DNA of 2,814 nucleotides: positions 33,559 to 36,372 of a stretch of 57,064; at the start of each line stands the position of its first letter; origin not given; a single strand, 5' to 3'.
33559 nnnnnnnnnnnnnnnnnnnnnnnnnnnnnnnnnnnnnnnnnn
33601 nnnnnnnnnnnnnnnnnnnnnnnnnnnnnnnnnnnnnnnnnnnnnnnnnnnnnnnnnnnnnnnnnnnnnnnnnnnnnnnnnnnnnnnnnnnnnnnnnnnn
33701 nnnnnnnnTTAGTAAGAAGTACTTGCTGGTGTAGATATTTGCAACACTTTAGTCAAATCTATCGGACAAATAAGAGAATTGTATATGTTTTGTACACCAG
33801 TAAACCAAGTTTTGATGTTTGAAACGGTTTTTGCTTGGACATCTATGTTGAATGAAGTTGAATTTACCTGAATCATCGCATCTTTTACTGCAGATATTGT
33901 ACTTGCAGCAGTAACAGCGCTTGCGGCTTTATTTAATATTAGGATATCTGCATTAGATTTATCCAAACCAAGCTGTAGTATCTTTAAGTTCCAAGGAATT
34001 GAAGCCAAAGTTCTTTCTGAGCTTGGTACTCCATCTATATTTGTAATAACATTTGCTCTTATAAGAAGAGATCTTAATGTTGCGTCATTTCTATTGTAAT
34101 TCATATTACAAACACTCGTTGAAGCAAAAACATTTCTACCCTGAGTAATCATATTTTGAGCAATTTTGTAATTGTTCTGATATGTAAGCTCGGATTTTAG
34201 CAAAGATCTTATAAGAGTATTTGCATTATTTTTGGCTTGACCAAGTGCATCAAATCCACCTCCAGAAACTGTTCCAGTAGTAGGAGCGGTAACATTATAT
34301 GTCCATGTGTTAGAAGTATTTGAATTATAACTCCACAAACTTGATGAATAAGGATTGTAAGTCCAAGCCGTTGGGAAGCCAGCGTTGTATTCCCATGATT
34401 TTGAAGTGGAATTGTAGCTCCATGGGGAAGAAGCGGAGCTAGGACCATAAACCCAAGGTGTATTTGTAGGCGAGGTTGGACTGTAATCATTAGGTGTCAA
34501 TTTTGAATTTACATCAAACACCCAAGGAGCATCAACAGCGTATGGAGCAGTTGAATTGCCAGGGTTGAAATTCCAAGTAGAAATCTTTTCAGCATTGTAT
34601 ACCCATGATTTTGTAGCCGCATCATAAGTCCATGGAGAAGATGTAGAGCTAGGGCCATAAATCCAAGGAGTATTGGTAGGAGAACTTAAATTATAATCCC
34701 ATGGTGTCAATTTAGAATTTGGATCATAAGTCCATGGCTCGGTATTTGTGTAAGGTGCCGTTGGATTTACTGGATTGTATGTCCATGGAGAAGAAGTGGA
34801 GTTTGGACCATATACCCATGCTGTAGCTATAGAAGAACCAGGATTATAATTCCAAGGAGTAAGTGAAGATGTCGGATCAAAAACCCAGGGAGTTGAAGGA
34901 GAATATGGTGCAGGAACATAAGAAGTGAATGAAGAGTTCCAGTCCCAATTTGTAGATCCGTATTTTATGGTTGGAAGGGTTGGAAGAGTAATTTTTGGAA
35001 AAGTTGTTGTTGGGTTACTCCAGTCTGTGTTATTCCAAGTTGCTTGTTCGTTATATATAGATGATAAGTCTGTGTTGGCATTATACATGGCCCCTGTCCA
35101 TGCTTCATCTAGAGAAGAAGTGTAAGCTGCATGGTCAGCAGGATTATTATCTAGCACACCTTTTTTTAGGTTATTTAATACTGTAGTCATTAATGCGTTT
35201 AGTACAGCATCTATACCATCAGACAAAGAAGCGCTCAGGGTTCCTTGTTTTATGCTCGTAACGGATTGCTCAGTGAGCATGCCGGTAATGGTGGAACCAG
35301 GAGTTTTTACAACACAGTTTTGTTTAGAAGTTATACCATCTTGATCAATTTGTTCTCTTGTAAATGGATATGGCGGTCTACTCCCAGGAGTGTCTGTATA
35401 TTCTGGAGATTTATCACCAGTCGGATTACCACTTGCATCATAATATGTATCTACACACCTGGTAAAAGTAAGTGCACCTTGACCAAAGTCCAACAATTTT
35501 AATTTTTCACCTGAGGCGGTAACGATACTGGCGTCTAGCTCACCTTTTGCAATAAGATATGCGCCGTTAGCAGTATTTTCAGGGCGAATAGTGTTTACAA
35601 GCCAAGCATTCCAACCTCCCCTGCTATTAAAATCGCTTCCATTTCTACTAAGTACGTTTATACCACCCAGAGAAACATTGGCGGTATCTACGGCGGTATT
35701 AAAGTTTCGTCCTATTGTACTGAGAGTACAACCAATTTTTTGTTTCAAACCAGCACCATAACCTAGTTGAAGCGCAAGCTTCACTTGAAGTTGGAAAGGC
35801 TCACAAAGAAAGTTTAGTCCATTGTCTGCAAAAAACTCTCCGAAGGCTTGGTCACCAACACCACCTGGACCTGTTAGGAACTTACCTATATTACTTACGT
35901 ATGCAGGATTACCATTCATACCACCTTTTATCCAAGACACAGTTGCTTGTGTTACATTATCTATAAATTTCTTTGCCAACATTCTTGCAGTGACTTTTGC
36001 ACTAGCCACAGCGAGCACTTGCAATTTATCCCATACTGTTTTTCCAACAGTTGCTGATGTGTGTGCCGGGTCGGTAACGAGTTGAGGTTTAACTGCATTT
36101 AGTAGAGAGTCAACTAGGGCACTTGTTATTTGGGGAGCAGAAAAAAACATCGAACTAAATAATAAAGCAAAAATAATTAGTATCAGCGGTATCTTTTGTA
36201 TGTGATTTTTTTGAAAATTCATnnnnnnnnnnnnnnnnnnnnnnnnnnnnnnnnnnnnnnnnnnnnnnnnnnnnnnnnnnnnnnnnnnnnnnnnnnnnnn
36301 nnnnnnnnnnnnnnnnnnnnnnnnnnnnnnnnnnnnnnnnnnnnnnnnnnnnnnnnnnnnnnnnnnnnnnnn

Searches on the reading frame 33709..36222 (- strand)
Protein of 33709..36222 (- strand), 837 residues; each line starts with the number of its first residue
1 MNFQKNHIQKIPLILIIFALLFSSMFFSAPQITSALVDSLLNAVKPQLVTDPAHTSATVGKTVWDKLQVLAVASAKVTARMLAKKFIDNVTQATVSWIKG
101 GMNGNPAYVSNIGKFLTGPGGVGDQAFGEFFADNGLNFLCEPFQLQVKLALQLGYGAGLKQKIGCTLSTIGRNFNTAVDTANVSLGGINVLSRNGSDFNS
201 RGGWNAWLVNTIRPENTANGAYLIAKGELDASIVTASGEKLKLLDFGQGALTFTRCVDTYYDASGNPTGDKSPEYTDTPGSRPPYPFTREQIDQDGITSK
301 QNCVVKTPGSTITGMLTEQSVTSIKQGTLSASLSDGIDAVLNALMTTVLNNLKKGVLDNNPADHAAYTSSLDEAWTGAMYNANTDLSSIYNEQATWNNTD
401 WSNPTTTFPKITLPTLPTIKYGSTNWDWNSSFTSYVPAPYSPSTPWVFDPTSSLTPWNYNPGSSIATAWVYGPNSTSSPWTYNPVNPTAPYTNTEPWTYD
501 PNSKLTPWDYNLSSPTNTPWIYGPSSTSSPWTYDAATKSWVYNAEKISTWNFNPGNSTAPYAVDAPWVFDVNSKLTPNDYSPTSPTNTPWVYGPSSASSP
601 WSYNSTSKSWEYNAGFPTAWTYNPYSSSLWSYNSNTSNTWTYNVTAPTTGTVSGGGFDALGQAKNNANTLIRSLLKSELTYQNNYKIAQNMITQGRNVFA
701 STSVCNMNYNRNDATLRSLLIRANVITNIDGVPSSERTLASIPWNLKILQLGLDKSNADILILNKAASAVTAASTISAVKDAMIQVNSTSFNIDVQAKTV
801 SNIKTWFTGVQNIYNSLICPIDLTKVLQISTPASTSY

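Call 12: search_protein_families(library=pfam, proteins=[window:33709-36222:-], max_evalue=0.01)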
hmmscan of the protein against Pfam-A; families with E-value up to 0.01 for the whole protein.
window:33709-36222:- (837 aa): 0 families

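Call 39: find_encoding_contigs(protein=window:33709-36222:-, flank=3000, max_places=10)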
Protein window:33709-36222:- (837 aa): 11 contigs read that carry it; 8 places shown.
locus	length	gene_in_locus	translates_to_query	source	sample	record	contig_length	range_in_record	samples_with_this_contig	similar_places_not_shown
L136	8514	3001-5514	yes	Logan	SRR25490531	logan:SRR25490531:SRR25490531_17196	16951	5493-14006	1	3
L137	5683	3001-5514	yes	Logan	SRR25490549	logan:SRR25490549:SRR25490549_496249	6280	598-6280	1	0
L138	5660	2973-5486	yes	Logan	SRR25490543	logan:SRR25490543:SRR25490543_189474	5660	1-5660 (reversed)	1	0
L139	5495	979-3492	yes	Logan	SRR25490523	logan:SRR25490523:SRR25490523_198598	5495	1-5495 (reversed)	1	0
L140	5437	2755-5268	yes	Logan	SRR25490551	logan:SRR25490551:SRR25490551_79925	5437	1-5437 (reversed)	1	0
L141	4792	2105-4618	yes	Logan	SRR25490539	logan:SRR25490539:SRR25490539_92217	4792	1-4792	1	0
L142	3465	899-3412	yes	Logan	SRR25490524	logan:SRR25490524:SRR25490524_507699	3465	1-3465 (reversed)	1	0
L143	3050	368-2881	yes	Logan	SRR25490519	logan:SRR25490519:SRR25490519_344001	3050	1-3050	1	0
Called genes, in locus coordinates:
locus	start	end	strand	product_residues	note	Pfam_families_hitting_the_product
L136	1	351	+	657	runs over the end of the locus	PF00580:UvrD-helicase, PF13245:AAA_19, PF01443:Viral_helicase1 (faint), PF13087:AAA_12 (faint), PF13361:UvrD_C, PF13538:UvrD_C_2 (faint)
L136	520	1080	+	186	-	-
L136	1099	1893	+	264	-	PF00398:RrnaAD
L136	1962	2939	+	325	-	-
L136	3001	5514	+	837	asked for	-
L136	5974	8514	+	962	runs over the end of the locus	-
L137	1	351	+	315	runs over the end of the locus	?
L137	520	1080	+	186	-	-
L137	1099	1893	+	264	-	PF00398:RrnaAD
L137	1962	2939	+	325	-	-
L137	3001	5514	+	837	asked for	-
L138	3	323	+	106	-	?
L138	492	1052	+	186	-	-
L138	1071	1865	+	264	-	PF00398:RrnaAD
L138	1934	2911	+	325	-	-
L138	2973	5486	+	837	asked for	-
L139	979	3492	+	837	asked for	-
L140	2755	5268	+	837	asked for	-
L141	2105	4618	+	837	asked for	-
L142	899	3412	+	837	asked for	-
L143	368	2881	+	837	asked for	-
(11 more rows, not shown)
